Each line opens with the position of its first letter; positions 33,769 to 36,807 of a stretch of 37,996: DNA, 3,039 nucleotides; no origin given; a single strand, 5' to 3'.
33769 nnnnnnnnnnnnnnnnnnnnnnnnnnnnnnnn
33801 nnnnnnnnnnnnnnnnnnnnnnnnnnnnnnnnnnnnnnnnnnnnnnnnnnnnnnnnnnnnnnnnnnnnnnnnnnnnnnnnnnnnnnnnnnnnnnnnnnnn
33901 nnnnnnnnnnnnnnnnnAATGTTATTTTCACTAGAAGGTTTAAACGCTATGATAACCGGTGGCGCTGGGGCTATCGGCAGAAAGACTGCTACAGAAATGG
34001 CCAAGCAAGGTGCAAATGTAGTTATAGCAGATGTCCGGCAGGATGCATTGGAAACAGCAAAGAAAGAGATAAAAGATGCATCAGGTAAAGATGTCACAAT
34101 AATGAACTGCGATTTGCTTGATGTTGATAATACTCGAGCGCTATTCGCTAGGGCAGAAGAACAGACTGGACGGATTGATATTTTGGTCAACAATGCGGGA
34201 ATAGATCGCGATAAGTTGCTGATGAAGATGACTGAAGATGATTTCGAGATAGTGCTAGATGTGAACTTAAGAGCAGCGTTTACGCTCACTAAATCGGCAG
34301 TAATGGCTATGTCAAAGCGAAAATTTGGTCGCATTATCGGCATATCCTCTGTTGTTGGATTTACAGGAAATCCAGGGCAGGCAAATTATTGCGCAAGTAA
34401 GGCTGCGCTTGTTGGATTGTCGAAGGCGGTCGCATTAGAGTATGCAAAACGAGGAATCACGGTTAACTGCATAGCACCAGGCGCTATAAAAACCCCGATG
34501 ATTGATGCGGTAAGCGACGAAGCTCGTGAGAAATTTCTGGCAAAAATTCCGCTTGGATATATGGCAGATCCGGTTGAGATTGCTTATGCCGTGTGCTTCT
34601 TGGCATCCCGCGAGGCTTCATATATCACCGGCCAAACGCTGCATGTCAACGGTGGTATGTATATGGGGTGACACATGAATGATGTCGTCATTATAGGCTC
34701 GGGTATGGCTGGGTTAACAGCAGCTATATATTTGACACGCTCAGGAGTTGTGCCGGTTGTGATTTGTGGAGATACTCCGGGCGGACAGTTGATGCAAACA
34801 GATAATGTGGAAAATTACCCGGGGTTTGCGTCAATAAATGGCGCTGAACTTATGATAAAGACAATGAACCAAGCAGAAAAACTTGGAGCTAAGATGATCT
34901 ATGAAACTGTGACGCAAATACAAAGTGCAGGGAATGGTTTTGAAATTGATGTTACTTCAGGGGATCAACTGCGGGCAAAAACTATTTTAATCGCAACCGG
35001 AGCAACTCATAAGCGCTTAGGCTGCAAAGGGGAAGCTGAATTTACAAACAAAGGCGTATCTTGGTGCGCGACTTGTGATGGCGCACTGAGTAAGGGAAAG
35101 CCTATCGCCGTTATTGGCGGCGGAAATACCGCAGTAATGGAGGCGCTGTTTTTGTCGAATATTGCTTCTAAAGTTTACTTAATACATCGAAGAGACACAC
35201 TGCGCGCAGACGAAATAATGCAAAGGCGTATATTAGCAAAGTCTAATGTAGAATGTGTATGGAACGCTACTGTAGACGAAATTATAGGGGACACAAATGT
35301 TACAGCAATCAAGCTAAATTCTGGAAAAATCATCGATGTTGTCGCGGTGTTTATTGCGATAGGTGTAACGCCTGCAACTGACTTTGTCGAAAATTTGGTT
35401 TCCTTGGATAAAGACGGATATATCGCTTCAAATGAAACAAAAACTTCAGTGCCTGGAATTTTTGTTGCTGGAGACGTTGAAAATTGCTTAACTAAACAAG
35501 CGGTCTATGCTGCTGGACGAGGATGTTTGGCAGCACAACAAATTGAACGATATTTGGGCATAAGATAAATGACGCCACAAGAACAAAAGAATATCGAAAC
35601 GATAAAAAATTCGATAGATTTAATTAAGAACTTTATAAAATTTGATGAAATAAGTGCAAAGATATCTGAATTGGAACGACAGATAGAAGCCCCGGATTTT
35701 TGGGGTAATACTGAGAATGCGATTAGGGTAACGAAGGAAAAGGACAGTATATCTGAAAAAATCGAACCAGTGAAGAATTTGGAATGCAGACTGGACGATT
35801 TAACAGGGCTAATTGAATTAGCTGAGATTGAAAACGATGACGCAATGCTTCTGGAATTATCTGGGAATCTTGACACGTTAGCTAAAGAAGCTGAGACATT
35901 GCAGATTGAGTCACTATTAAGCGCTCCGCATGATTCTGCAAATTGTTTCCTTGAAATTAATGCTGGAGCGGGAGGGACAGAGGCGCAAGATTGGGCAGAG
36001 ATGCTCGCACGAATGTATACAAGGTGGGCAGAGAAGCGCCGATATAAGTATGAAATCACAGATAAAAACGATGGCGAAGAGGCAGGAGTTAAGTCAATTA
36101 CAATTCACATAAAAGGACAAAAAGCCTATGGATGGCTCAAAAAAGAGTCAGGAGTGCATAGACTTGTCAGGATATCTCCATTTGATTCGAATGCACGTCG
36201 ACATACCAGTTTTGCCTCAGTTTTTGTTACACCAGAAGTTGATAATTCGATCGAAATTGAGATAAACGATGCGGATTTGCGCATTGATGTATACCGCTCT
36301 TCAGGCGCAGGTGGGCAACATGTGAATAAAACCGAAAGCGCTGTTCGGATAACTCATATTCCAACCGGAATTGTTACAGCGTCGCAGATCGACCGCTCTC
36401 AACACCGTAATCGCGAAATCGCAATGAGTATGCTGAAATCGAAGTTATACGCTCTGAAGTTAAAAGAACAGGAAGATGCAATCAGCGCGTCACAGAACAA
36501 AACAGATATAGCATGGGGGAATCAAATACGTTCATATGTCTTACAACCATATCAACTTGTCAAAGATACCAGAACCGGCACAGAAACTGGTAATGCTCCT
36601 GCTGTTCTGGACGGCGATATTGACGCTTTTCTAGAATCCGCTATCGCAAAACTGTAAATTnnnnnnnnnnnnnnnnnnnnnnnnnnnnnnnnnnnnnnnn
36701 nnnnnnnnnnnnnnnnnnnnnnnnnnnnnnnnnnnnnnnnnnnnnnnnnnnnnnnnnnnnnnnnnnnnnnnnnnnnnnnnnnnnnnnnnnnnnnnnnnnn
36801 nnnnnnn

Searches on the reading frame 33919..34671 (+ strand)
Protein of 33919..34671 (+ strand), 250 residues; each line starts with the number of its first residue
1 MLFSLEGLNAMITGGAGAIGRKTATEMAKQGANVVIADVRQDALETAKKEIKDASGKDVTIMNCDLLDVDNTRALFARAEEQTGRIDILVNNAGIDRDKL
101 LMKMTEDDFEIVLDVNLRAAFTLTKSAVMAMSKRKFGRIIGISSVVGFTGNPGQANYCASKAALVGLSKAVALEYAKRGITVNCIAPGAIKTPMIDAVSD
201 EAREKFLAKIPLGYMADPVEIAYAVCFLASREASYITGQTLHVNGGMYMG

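Call 32: search_protein_families(library=pfam, proteins=[window:33919-34671:+], max_evalue=10)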
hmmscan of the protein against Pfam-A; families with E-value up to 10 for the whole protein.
window:33919-34671:+ (250 aa): 21 families
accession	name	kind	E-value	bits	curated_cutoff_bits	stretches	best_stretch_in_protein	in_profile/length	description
PF13561.12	adh_short_C2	-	2.4e-66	224.2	27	1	18-247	7-235/236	Enoyl-(Acyl carrier protein) reductase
PF00106.31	adh_short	-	4.9e-59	199.5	26.6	1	10-200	3-192/195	short chain dehydrogenase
PF08659.16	KR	-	5.5e-24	85.5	22.6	1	11-169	4-161/180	KR domain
PF01370.27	Epimerase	-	8e-08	32.4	20.9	1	11-175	2-160/240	NAD dependent epimerase/dehydratase family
PF02737.24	3HCDH_N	-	4.3e-06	27.2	22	1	15-60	6-51/180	3-hydroxyacyl-CoA dehydrogenase, NAD binding domain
PF16363.11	GDP_Man_Dehyd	-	1.7e-05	24.9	27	1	11-79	1-74/332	GDP-mannose 4,6 dehydratase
PF03435.24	Sacchrp_dh_NADP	-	0.00045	21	25.1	1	15-104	5-87/129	Saccharopine dehydrogenase NADP binding domain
PF13460.12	NAD_binding_10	-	0.00056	20.3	27.2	1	14-156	1-113/184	NAD(P)H-binding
PF05368.20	NmrA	-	0.0043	17.1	27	1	11-79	6-70/298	NmrA-like family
PF13649.12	Methyltransf_25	-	0.0067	17.5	27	1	23-71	11-60/97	Methyltransferase domain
PF02719.21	Polysacc_synt_2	-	0.0076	15.9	20.2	1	11-80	2-74/293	Polysaccharide biosynthesis protein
PF02254.24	TrkA_N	-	0.013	16.2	23.8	1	15-50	5-40/116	TrkA-N domain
PF00056.29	Ldh_1_N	-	0.015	15.8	27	1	11-56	4-51/141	lactate/malate dehydrogenase, NAD binding domain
PF07992.20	Pyr_redox_2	-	0.03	14.2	26.1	1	15-57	149-191/291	Pyridine nucleotide-disulphide oxidoreductase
PF02826.25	2-Hacid_dh_C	-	0.03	14.1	25.1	1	15-65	43-93/178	D-isomer specific 2-hydroxyacid dehydrogenase, NAD binding domain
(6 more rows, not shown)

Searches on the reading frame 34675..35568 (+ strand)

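Call 32: search_protein_families(library=pfam, proteins=[window:34675-35568:+], max_evalue=10)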
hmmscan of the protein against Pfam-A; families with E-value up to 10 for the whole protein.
window:34675-35568:+ (297 aa): 20 families
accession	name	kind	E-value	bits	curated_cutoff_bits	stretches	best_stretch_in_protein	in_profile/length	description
PF07992.20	Pyr_redox_2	-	5.7e-50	170.8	26.1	1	3-281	2-289/291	Pyridine nucleotide-disulphide oxidoreductase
PF13738.12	Pyr_redox_3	-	1.3e-20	74.3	30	2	76-266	101-305/305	Pyridine nucleotide-disulphide oxidoreductase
PF00070.33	Pyr_redox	-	6.6e-18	65.5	22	2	144-215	2-80/82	Pyridine nucleotide-disulphide oxidoreductase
PF01266.30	DAO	-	2.2e-11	44.3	27.9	2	48-112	140-206/353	FAD dependent oxidoreductase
PF03486.20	HI0933_like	-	2.6e-05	24.2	50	3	60-119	111-174/244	HI0933-like protein Rossmann domain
PF00890.30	FAD_binding_2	-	3.3e-05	23.7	20.4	1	3-31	1-28/414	FAD binding domain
PF13450.12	NAD_binding_8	-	4.2e-05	24.2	21.9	1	6-42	1-38/68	NAD(P)-binding Rossmann-like domain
PF01494.25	FAD_binding_3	-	5.2e-05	23.1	22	1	3-30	3-30/349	FAD binding domain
PF05834.18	Lycopene_cycl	-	0.00022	20.9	23.4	2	3-36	1-34/380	Lycopene cyclase protein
PF01134.28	GIDA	-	0.0011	18.6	22.1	2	3-75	1-64/391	Glucose inhibited division protein A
PF12831.13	FAD_oxidored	-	0.0014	18.4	27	1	3-38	1-37/416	FAD dependent oxidoreductase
PF21799.2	MurD-like_N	-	0.0015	19.2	27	1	3-30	2-29/88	Mur ligase MurD-like, N-terminal domain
PF01946.23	Thi4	-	0.0022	17.7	26.2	1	2-30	18-46/235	Thi4 family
PF06100.17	MCRA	-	0.0022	17.4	23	1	3-64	3-66/495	MCRA family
PF01593.30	Amino_oxidase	-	0.0034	17.2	19.8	2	55-110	201-256/443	Flavin containing amine oxidoreductase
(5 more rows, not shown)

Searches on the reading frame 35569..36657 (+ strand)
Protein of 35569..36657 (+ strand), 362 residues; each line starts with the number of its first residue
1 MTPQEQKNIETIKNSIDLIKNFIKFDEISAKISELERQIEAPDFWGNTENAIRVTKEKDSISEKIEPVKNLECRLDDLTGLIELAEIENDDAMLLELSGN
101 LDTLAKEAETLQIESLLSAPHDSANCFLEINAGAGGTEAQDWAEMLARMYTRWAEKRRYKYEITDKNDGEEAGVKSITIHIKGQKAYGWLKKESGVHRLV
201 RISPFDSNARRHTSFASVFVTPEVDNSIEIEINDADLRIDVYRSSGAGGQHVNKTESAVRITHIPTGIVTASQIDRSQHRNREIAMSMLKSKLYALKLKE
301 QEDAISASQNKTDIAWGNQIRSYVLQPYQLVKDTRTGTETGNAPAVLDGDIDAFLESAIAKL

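Call 32: search_protein_families(library=pfam, proteins=[window:35569-36657:+], max_evalue=10)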
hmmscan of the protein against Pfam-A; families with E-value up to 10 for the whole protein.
window:35569-36657:+ (362 aa): 3 families
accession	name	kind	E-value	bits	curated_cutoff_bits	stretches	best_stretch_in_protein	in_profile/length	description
PF03462.23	PCRF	-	1.8e-60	204.5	24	1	29-218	2-194/194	PCRF domain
PF00472.26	RF-1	-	3.5e-41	140.2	35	1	227-335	2-116/116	RF-1 domain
PF16326.10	ABC_tran_CTD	-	0.071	13.8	32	1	26-66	18-58/69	ABC transporter C-terminal domain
